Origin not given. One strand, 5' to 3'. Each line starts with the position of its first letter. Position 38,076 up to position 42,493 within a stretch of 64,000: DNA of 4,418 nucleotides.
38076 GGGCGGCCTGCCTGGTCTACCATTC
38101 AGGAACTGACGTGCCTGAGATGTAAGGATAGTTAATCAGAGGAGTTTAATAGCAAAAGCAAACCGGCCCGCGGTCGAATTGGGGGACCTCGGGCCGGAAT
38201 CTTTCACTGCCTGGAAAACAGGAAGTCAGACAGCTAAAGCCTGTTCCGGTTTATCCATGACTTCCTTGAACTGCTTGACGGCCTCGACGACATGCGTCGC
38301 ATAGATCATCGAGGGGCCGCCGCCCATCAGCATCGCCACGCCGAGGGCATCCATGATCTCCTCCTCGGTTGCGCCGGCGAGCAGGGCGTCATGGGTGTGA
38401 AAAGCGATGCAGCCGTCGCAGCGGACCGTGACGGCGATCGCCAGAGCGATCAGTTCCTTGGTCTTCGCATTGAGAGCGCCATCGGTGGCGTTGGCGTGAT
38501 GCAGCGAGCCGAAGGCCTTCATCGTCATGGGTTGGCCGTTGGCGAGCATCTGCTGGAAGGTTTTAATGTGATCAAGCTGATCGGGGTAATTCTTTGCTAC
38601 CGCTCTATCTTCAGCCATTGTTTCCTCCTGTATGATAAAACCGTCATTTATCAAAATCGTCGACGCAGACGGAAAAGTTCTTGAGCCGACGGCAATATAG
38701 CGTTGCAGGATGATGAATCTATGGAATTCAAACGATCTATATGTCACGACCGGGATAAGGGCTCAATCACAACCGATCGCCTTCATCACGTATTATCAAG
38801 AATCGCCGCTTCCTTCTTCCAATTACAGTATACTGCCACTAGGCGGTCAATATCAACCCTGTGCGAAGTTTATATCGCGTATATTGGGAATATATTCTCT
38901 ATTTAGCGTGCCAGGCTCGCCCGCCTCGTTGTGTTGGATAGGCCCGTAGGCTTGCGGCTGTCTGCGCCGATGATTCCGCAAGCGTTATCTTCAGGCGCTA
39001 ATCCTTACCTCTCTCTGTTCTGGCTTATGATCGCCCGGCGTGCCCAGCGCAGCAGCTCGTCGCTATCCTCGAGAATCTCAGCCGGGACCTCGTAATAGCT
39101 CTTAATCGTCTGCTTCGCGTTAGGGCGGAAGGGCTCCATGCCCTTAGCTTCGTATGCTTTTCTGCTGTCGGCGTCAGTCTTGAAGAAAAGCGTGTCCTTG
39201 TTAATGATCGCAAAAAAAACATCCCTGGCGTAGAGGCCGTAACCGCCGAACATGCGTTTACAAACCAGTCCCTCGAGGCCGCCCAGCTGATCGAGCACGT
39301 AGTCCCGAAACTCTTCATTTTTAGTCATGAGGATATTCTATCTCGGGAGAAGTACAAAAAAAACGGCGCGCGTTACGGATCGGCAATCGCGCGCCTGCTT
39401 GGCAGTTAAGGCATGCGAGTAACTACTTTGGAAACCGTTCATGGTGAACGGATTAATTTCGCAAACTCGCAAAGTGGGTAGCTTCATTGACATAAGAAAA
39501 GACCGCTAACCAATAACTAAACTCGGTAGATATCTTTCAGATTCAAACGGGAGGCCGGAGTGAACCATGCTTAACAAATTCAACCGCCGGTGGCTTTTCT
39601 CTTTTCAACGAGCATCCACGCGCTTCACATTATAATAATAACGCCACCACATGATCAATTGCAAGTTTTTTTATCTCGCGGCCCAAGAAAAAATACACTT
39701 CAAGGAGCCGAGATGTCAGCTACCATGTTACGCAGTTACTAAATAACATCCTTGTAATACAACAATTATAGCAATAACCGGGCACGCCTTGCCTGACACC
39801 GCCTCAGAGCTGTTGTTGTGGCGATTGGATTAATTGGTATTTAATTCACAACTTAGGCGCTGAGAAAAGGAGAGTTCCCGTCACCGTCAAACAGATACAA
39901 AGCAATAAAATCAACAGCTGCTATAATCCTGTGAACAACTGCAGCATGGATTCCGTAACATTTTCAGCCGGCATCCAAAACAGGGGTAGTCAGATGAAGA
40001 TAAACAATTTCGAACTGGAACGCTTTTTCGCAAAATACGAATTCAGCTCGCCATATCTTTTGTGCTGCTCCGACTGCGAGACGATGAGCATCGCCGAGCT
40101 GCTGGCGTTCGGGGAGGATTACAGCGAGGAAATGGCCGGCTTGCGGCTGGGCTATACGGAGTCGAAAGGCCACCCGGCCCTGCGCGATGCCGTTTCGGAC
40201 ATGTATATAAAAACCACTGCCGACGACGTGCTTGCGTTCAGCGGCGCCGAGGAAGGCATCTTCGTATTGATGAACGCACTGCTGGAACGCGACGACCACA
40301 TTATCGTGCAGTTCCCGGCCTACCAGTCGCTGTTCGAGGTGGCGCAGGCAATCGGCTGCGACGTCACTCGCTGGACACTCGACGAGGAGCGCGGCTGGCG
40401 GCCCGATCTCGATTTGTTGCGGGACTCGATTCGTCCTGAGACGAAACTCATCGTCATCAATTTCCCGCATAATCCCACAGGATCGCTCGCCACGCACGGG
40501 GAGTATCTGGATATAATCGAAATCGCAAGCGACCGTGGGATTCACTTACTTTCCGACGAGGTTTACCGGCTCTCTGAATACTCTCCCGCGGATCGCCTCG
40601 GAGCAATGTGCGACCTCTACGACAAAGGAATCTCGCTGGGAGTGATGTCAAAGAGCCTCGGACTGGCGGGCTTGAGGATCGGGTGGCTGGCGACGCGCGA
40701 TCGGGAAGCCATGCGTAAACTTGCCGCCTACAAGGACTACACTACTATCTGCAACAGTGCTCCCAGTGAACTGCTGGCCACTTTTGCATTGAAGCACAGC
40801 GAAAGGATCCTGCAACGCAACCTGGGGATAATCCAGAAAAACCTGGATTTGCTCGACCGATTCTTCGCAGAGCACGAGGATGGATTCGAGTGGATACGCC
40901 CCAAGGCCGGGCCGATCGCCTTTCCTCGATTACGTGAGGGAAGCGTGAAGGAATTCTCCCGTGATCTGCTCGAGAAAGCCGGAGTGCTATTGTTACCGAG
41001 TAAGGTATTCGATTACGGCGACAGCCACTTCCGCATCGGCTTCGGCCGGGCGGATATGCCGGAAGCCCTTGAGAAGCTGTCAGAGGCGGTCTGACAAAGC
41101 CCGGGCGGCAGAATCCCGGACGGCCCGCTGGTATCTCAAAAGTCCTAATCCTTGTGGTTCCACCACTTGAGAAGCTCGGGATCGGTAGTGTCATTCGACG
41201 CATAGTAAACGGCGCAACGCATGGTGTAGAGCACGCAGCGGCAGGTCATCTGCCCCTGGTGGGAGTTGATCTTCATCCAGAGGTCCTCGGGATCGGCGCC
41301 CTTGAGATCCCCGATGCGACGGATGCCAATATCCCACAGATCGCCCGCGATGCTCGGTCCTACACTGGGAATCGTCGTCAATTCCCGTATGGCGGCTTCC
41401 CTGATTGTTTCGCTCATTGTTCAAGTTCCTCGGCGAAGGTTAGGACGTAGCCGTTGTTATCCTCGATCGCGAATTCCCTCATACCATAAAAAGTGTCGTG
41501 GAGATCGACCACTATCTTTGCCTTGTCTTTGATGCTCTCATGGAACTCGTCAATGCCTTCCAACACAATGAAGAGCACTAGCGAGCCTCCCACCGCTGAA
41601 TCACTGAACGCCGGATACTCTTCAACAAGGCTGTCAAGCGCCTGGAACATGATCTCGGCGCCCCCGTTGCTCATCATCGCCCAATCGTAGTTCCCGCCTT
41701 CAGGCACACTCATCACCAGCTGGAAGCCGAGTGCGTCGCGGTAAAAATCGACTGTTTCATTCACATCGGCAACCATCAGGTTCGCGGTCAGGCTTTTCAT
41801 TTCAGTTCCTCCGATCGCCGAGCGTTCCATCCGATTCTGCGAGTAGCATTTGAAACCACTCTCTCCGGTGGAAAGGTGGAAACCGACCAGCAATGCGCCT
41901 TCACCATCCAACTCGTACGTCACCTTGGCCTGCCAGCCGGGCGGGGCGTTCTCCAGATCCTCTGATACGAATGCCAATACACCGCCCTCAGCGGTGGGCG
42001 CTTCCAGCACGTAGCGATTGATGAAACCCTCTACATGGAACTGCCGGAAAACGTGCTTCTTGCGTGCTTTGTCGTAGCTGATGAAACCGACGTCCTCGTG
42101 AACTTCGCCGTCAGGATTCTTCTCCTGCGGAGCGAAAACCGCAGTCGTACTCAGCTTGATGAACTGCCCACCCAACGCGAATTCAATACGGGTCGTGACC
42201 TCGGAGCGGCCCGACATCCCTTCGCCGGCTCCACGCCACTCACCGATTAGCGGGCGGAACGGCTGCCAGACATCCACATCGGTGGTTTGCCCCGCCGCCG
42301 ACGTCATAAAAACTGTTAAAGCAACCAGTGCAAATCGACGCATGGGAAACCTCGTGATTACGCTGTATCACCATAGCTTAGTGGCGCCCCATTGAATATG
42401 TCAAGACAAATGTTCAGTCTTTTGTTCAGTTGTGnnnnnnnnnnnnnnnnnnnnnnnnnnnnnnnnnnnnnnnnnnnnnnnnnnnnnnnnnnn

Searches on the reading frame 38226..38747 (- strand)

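Call 61: search_protein_families(library=pfam, proteins=[window:38226-38747:-], max_evalue=0.00001)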
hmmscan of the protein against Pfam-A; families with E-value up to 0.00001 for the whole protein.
window:38226-38747:- (173 aa): 1 family
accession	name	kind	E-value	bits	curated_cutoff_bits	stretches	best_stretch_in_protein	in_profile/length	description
PF02627.25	CMD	-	8.2e-22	77.4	23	1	75-155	3-83/84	Carboxymuconolactone decarboxylase family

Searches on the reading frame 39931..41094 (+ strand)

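Call 61: search_protein_families(library=pfam, proteins=[window:39931-41094:+], max_evalue=0.00001)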
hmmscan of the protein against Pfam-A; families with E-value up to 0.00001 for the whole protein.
window:39931-41094:+ (387 aa): 3 families
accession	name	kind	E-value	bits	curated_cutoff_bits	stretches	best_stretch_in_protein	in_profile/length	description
PF00155.27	Aminotran_1_2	-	1.2e-47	163.3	19.7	1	67-380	30-358/361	Aminotransferase class I and II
PF04864.19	Alliinase_C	-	4.9e-07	29.4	22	1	170-289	137-242/363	Allinase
PF00266.25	Aminotran_5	-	1e-06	28.4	21.5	1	82-211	46-177/371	Aminotransferase class-V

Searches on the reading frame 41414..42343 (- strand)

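Call 61: search_protein_families(library=pfam, proteins=[window:41414-42343:-], max_evalue=0.00001)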
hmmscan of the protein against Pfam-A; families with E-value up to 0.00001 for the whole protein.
window:41414-42343:- (309 aa): 2 families
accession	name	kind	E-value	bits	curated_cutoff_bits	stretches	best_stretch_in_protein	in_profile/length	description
PF00903.31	Glyoxalase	-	1e-11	45.7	20.6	1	188-301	6-119/121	Glyoxalase/Bleomycin resistance protein/Dioxygenase superfamily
PF08768.17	THAP4_heme-bd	-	8.9e-07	29.6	25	1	27-174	3-151/151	THAP4-like, heme-binding beta-barrel domain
